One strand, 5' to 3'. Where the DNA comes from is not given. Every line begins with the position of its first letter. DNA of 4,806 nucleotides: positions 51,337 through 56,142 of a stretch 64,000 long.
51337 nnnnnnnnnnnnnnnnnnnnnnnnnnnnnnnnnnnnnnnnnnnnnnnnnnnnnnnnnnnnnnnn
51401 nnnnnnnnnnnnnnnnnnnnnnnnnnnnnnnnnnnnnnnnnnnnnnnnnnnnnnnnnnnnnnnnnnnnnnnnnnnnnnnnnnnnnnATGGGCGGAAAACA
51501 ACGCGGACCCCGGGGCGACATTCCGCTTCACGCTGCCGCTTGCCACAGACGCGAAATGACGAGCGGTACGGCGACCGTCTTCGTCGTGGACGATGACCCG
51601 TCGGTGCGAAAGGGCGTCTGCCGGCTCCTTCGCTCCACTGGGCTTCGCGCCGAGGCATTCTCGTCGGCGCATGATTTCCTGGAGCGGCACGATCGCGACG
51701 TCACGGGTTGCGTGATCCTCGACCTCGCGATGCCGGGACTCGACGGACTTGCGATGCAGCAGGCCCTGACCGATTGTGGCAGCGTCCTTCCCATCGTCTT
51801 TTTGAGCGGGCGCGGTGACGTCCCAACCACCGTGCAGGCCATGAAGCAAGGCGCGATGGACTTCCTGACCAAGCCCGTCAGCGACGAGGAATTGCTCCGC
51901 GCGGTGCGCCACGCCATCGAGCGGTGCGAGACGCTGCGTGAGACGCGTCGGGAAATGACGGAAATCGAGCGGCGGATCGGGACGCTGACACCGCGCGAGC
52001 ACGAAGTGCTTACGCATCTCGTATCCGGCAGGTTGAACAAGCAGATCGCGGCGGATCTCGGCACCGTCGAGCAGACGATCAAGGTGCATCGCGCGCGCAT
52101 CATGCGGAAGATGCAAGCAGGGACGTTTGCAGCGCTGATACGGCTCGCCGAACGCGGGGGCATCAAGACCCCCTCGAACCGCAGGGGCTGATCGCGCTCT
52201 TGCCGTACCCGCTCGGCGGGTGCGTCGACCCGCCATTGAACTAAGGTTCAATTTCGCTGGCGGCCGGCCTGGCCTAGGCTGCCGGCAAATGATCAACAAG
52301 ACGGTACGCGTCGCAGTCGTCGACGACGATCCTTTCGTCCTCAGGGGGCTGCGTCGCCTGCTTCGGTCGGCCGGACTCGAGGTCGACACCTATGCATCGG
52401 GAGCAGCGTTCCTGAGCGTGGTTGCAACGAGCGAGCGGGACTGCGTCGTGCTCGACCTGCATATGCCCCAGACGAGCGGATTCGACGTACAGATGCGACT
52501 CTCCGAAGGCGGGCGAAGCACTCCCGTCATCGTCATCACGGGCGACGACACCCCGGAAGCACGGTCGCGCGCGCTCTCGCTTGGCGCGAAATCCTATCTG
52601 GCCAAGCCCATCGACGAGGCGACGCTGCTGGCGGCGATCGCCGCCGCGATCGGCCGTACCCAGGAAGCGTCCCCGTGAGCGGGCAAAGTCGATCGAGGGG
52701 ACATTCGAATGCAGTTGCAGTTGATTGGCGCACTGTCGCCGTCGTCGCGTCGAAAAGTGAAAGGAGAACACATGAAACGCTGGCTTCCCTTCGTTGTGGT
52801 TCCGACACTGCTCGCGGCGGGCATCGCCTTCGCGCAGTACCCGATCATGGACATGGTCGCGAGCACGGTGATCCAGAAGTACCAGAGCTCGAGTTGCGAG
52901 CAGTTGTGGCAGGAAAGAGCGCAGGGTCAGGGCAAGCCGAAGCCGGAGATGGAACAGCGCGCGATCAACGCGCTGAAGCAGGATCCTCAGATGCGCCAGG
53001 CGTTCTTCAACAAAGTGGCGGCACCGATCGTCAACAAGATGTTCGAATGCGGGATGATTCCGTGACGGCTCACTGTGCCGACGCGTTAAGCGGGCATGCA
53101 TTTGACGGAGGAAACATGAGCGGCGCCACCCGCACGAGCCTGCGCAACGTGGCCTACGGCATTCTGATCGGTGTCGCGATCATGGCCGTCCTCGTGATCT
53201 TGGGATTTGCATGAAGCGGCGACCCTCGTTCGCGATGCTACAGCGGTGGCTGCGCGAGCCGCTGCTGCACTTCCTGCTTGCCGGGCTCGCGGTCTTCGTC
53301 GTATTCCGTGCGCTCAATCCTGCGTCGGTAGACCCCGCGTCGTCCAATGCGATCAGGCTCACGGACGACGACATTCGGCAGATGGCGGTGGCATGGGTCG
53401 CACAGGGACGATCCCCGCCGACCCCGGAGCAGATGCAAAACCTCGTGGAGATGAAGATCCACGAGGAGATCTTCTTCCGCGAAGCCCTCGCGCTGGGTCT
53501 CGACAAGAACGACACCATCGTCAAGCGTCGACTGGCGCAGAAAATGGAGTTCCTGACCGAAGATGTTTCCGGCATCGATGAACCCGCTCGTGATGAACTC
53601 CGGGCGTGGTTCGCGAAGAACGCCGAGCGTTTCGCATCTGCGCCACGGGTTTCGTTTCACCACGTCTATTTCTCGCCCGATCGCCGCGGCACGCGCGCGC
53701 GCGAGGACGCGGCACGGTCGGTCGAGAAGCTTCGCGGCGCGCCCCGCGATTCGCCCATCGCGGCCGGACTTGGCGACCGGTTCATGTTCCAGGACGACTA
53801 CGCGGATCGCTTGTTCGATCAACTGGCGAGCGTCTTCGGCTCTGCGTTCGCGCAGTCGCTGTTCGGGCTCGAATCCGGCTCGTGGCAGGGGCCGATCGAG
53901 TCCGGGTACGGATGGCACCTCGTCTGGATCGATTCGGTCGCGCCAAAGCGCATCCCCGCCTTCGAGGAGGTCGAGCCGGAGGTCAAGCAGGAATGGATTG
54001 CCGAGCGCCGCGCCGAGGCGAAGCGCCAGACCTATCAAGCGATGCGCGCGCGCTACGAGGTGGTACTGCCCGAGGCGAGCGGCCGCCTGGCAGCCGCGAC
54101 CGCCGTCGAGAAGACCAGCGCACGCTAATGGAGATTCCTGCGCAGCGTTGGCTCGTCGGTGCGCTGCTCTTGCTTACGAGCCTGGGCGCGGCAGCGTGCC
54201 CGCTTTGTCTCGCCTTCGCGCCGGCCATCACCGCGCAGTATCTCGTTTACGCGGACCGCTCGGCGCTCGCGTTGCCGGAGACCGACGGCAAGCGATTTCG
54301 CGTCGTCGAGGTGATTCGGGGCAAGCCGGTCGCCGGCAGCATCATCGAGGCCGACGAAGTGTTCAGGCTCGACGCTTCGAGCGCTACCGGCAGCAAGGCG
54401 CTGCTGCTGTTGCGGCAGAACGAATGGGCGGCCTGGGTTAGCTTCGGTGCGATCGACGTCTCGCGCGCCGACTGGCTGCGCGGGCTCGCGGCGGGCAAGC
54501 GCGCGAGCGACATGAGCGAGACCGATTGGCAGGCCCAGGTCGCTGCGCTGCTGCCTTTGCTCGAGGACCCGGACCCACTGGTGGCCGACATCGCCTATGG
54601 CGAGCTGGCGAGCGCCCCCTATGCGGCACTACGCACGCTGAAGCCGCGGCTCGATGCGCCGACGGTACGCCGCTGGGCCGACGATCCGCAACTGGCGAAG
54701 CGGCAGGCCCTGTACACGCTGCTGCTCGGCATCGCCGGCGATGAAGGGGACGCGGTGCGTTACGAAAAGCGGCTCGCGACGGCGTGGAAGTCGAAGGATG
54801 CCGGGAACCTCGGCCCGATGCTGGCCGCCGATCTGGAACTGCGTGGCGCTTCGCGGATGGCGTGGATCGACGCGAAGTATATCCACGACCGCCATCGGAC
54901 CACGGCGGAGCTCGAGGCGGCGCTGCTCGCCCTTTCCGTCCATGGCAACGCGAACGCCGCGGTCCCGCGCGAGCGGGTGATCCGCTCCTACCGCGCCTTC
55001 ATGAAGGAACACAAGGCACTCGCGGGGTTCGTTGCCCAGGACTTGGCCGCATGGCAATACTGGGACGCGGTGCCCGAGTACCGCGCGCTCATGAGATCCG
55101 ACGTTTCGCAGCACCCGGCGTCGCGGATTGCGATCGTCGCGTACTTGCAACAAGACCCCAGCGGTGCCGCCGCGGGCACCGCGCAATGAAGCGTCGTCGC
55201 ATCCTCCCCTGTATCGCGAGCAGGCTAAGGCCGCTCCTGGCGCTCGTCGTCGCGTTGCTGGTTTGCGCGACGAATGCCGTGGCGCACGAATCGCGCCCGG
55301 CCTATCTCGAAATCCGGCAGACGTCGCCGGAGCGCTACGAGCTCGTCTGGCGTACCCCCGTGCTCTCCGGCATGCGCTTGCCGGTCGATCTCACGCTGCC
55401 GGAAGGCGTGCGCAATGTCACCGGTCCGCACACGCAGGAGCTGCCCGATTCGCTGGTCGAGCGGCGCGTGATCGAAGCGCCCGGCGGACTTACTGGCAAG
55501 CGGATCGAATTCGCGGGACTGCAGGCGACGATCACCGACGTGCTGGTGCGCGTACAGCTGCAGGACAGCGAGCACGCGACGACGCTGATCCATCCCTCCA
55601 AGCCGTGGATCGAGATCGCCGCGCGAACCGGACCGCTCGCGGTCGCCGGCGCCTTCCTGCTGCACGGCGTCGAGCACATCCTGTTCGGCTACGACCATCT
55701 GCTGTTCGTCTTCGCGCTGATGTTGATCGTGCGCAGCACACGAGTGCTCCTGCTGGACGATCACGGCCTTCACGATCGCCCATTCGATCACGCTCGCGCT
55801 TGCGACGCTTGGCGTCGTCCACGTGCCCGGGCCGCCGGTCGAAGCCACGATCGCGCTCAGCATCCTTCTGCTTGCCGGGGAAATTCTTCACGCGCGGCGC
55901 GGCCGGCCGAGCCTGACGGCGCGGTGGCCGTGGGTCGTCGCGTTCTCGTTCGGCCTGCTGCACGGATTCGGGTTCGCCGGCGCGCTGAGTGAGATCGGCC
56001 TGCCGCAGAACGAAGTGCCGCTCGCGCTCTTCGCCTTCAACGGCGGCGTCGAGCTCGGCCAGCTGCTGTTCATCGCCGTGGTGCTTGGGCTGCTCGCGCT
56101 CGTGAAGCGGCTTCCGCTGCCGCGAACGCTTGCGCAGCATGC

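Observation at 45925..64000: Two related islands appear stacked in tandem at one tRNA-Arg(ACG) gene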

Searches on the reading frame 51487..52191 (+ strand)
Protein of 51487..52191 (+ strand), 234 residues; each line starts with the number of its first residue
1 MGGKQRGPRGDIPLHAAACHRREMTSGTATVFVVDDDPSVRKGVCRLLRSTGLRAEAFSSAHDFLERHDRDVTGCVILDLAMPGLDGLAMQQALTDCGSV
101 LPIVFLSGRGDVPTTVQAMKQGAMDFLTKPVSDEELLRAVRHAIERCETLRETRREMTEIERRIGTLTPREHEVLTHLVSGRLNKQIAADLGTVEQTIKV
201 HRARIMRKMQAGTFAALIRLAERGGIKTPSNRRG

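Call 8: search_protein_families(library=pfam, proteins=[window:51487-52191:+], max_evalue=0.01)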
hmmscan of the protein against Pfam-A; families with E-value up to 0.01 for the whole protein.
window:51487-52191:+ (234 aa): 3 families
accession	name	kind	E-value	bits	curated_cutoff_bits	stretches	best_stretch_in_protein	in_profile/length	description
PF00072.30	Response_reg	-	3.2e-27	95.3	30.2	1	31-141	1-111/111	Response regulator receiver domain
PF00196.25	GerE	-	4.8e-16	58.6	23.5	1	166-221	2-57/57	Bacterial regulatory proteins, luxR family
PF08281.18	Sigma70_r4_2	-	6.9e-06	26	25.7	1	159-209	3-54/54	Sigma-70, region 4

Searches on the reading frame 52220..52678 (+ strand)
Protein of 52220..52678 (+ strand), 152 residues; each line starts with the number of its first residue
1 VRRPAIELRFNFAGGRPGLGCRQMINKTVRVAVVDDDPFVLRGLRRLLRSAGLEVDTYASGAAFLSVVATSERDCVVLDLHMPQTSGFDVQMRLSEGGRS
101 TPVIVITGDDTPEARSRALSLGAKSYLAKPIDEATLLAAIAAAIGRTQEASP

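Call 8: search_protein_families(library=pfam, proteins=[window:52220-52678:+], max_evalue=0.01)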
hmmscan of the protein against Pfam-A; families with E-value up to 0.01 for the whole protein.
window:52220-52678:+ (152 aa): 2 families
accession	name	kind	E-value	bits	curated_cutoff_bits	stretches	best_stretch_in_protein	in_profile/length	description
PF00072.30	Response_reg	-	5e-28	97.9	30.2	1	31-140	1-110/111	Response regulator receiver domain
PF21332.3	AmiR_N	-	0.0099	16.3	27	0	71-143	39-110/111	AmiR, N-terminal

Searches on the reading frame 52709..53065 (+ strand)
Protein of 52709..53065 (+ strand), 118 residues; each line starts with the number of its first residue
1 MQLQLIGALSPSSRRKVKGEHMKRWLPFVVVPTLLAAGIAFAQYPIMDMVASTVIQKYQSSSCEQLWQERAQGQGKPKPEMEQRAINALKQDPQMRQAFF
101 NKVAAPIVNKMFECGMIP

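Call 8: search_protein_families(library=pfam, proteins=[window:52709-53065:+], max_evalue=0.01)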
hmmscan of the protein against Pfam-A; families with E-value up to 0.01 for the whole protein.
window:52709-53065:+ (118 aa): 1 family
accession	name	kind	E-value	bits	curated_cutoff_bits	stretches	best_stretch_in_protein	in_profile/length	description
PF17112.10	Tom6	-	0.00046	20.1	18.8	1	30-51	21-42/45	Mitochondrial import receptor subunit Tom6, fungal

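Call 45: search_protein_families(library=ncbifam, proteins=[window:52709-53065:+], max_evalue=0.001)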
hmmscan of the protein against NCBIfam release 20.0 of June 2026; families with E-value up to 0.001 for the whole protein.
window:52709-53065:+ (118 aa): 0 families

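Call 79: search_protein_families(library=phrogs, proteins=[window:52709-53065:+], max_evalue=0.001)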
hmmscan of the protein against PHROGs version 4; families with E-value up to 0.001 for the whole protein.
window:52709-53065:+ (118 aa): 0 families

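Call 80: search_protein_families(library=padloc, proteins=[window:52709-53065:+], max_evalue=0.001)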
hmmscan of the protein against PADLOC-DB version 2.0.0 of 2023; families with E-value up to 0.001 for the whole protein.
window:52709-53065:+ (118 aa): 0 families

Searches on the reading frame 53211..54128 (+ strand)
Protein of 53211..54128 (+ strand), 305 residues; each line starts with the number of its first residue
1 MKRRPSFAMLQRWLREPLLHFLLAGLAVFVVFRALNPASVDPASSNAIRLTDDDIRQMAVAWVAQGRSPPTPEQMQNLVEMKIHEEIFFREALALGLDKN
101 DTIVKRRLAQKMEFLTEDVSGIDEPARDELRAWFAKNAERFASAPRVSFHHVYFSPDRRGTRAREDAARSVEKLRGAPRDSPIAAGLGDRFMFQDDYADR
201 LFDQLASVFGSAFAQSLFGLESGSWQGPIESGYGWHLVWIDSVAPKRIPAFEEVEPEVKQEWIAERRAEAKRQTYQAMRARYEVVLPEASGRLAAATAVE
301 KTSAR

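Call 8: search_protein_families(library=pfam, proteins=[window:53211-54128:+], max_evalue=0.01)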
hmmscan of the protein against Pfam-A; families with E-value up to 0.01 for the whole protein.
window:53211-54128:+ (305 aa): 2 families
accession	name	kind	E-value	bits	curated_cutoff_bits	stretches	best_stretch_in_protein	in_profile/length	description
PF13145.12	Rotamase_2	-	9.5e-16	59.1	27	1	127-256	3-121/121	PPIC-type PPIASE domain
PF00639.27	Rotamase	-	0.0019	19.6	21.7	1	210-240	65-95/97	PPIC-type PPIASE domain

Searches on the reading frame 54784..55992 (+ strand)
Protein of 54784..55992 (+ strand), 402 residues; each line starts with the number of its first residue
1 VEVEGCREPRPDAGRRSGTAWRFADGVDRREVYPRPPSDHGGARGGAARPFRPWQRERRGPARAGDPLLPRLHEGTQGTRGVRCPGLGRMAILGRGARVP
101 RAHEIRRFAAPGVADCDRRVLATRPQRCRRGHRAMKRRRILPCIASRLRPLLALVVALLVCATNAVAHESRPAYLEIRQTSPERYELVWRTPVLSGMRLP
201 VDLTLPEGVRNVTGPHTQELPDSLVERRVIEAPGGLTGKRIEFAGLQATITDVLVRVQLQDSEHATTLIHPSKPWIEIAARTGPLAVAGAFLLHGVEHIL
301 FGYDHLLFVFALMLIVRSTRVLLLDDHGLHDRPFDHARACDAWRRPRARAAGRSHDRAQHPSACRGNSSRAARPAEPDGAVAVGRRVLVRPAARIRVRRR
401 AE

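Call 8: search_protein_families(library=pfam, proteins=[window:54784-55992:+], max_evalue=0.01)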
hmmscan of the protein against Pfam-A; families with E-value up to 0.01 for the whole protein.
window:54784-55992:+ (402 aa): 1 family
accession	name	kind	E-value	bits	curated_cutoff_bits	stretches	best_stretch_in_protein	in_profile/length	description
PF13795.12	HupE_UreJ_2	-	0.00019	21.5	24.5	1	291-318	1-28/156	HupE / UreJ protein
